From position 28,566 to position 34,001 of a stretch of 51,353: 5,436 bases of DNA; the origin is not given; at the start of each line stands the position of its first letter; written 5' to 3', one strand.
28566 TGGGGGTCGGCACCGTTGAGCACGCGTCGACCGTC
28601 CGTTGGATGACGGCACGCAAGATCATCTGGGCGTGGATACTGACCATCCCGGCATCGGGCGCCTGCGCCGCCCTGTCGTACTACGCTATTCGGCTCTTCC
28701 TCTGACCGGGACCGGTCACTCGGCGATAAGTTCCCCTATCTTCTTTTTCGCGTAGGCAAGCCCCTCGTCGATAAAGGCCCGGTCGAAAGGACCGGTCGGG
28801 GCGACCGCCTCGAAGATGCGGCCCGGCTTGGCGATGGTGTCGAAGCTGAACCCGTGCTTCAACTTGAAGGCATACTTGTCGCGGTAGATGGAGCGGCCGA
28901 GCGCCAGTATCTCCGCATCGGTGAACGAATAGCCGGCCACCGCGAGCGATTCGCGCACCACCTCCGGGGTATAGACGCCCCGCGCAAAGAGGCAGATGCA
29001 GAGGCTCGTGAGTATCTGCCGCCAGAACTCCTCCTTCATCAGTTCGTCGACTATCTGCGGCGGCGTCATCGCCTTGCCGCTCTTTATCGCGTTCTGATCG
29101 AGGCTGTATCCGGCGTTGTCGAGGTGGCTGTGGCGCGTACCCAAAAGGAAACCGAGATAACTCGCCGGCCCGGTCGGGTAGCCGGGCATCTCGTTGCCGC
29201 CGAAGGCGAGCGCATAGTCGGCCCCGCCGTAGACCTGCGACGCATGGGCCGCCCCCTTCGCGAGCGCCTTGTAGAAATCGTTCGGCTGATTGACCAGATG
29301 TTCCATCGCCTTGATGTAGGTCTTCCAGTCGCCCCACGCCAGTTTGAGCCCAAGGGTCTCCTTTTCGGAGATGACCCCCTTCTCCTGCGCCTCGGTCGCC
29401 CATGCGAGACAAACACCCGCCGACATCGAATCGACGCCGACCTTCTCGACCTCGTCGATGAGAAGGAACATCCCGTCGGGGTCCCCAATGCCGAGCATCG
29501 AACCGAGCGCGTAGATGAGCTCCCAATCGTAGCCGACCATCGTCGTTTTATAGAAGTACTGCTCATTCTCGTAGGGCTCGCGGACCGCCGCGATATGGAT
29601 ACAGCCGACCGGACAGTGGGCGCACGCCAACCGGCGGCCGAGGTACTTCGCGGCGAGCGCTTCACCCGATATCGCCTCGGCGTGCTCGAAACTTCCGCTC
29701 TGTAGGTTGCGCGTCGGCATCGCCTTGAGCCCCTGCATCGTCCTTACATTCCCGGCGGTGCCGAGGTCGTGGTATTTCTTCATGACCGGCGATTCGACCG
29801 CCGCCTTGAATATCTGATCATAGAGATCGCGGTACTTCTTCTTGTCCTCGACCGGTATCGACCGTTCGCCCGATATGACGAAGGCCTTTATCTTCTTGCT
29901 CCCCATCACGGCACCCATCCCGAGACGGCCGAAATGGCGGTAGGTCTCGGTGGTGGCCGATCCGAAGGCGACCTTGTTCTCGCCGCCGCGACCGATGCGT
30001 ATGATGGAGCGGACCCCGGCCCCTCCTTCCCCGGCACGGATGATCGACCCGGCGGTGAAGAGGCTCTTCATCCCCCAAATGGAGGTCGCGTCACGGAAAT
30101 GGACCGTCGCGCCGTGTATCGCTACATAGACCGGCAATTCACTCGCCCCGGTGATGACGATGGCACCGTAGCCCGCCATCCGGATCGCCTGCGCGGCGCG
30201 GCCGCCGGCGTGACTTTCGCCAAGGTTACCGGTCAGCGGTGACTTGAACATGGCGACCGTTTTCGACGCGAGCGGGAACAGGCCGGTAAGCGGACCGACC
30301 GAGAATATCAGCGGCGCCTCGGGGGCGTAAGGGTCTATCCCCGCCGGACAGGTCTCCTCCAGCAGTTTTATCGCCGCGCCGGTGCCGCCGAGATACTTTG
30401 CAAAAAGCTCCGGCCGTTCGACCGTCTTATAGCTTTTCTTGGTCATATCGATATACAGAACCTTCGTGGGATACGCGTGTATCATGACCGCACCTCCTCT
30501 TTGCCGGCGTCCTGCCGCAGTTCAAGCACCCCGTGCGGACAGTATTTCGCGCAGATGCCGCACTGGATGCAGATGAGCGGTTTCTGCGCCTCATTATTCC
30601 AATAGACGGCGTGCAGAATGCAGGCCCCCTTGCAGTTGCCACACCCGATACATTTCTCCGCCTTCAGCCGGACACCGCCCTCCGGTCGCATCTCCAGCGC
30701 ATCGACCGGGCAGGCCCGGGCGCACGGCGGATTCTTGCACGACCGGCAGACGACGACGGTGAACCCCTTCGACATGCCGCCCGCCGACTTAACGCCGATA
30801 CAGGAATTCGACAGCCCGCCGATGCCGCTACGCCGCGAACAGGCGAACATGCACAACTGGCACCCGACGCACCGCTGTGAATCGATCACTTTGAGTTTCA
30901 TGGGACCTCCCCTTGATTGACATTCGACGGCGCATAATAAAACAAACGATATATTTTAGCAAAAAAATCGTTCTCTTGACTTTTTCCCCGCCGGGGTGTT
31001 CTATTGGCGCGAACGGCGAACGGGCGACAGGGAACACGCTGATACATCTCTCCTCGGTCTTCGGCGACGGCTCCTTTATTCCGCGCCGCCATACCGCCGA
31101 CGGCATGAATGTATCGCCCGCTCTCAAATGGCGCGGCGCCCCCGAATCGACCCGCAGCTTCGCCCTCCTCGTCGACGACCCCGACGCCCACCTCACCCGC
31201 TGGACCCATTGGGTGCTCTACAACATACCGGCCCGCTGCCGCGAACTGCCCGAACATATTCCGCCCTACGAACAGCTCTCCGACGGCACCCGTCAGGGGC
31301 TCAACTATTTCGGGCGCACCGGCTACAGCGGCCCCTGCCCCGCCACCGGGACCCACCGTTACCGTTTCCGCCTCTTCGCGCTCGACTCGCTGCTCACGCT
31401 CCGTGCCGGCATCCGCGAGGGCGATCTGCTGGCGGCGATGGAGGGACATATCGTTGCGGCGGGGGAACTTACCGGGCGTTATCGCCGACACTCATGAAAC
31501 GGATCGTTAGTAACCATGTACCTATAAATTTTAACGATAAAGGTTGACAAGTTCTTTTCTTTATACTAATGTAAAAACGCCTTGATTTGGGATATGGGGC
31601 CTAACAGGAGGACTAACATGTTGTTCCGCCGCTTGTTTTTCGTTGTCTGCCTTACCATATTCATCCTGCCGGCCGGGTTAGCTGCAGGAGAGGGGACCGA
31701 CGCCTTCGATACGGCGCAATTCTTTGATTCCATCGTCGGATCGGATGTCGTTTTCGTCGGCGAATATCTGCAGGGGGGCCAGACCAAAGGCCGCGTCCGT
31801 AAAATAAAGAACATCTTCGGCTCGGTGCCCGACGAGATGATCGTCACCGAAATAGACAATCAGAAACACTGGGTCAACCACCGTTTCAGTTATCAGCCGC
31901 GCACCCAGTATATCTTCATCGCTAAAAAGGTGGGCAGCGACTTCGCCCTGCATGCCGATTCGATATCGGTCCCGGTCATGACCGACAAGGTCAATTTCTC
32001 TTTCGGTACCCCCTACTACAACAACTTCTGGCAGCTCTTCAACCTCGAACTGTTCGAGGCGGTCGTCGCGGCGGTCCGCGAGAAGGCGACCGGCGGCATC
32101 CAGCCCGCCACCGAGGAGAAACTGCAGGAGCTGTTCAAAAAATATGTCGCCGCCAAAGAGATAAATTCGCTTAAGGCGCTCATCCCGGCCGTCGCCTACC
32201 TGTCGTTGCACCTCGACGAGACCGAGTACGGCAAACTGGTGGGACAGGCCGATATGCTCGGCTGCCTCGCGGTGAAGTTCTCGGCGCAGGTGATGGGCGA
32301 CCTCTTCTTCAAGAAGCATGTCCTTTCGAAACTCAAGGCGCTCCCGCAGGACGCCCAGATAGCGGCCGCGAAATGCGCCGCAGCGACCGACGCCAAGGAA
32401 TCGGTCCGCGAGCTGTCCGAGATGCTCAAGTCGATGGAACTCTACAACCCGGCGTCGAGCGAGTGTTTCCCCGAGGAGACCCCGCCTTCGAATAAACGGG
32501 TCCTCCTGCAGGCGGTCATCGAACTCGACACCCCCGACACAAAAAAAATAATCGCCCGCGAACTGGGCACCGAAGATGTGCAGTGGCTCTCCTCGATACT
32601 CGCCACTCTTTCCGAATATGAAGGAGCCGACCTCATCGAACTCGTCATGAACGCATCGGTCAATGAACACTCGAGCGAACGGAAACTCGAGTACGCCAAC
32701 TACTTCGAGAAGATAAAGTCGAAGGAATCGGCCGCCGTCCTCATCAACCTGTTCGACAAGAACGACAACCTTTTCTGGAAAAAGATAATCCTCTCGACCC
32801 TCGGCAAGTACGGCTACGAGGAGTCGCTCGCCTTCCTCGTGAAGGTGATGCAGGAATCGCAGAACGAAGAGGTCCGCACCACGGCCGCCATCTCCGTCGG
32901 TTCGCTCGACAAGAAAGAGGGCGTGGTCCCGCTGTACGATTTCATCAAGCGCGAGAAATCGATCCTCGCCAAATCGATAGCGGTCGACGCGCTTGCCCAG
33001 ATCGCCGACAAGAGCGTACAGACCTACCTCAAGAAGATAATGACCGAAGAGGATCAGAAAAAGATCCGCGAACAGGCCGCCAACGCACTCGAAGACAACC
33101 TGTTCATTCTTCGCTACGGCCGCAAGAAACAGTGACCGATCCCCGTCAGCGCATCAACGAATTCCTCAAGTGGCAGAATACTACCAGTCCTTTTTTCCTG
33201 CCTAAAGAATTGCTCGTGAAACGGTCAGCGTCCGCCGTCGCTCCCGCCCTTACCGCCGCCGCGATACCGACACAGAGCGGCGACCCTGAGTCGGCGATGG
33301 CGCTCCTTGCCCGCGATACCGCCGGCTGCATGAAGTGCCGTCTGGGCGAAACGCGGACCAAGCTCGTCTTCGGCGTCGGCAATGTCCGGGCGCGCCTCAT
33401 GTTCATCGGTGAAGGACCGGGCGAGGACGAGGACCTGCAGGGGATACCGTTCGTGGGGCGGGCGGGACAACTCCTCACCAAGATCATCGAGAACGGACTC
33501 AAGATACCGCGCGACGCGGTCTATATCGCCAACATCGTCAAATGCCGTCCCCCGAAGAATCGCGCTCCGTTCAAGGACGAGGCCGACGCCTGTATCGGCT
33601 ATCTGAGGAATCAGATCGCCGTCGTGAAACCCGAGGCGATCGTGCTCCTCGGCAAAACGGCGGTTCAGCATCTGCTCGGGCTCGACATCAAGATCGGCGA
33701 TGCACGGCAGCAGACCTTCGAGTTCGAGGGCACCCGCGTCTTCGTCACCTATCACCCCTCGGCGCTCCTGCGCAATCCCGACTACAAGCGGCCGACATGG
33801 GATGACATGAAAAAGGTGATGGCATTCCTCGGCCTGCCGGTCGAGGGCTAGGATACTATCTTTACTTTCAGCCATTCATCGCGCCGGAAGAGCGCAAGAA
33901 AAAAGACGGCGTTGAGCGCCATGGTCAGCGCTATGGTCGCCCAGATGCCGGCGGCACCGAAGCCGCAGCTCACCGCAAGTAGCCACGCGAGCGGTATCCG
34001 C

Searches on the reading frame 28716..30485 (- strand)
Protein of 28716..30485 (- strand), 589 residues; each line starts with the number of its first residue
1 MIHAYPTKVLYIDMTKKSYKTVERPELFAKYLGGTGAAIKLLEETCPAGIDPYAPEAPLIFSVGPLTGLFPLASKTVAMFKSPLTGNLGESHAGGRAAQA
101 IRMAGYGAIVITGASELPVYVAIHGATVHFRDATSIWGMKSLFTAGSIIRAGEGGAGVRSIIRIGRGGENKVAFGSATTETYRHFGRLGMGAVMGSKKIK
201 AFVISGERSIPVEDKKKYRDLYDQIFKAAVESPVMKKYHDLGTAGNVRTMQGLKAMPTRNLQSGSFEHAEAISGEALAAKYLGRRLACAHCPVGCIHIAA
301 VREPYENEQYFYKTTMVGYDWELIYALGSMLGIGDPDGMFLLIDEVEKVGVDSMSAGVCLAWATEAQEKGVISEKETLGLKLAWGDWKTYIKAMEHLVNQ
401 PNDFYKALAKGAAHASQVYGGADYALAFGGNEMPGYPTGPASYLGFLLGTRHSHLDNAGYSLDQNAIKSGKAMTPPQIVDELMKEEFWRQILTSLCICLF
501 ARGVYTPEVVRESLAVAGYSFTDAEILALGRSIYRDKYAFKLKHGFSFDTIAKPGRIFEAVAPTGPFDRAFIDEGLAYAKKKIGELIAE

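Call 44: search_protein_families(library=pfam, proteins=[window:28716-30485:-], max_evalue=0.0001)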
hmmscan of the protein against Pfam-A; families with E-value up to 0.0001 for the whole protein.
window:28716-30485:- (589 aa): 2 families
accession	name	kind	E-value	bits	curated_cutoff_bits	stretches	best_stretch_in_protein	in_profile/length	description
PF02730.20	AFOR_N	-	3.5e-64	216.7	29.8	1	8-206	2-198/199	Aldehyde ferredoxin oxidoreductase, N-terminal domain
PF01314.23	AFOR_C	-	4e-58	197.9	27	1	223-571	4-353/385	Aldehyde ferredoxin oxidoreductase, domains 2 & 3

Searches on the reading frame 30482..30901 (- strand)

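Call 61: search_protein_families(library=pfam, proteins=[window:30482-30901:-], max_evalue=0.0001)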
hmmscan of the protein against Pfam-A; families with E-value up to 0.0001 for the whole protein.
window:30482-30901:- (139 aa): 10 families
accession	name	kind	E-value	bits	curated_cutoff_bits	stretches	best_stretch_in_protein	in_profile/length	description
PF12838.12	Fer4_7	-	2.9e-14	53.7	27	1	52-94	2-48/52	4Fe-4S dicluster domain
PF00037.32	Fer4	-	1.4e-12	47.3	21.1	1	111-126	8-23/24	4Fe-4S binding domain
PF13237.11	Fer4_10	-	4.1e-12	46.3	25.5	1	51-94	8-52/53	4Fe-4S dicluster domain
PF12837.12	Fer4_6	-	7.1e-11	41.9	25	0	110-126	8-24/24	4Fe-4S binding domain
PF12797.12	Fer4_2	-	9.5e-11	41.4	24.5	0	5-21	4-20/22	4Fe-4S binding domain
PF13187.11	Fer4_9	-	7.9e-09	35.8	27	1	83-125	1-51/52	4Fe-4S dicluster domain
PF14697.11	Fer4_21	-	1.4e-08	35.1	35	0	52-94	8-51/59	4Fe-4S dicluster domain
PF13484.11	Fer4_16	-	6.1e-07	30.6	30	0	111-129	2-20/66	4Fe-4S double cluster binding domain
PF13247.11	Fer4_11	-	6.3e-07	30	26.2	1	47-114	5-74/100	4Fe-4S dicluster domain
PF25160.1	LdpA_Fe-S-bd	-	1.2e-06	28.6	27.6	1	55-97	5-41/49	LdpA Fe-S cluster-binding domain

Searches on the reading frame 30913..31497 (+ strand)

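Call 61: search_protein_families(library=pfam, proteins=[window:30913-31497:+], max_evalue=0.0001)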
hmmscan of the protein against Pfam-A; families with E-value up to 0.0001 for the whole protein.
window:30913-31497:+ (194 aa): 1 family
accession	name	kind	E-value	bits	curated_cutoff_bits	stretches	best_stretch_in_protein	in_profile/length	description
PF01161.25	PBP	-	1.3e-37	129.6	24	1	56-190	2-135/135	Phosphatidylethanolamine-binding protein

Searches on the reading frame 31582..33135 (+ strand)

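Call 44: search_protein_families(library=pfam, proteins=[window:31582-33135:+], max_evalue=0.0001)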
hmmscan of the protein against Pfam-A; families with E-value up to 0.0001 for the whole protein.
window:31582-33135:+ (517 aa): 1 family
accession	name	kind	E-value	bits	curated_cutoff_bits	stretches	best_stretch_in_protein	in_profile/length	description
PF13646.12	HEAT_2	-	2.2e-15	57.1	27.7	2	418-504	3-88/88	HEAT repeats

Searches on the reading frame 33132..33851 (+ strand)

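Call 44: search_protein_families(library=pfam, proteins=[window:33132-33851:+], max_evalue=0.0001)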
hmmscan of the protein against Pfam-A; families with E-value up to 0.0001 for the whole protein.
window:33132-33851:+ (239 aa): 1 family
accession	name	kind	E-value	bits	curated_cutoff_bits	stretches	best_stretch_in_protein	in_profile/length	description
PF03167.25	UDG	-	1.8e-37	129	24.3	1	80-226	1-140/141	Uracil DNA glycosylase superfamily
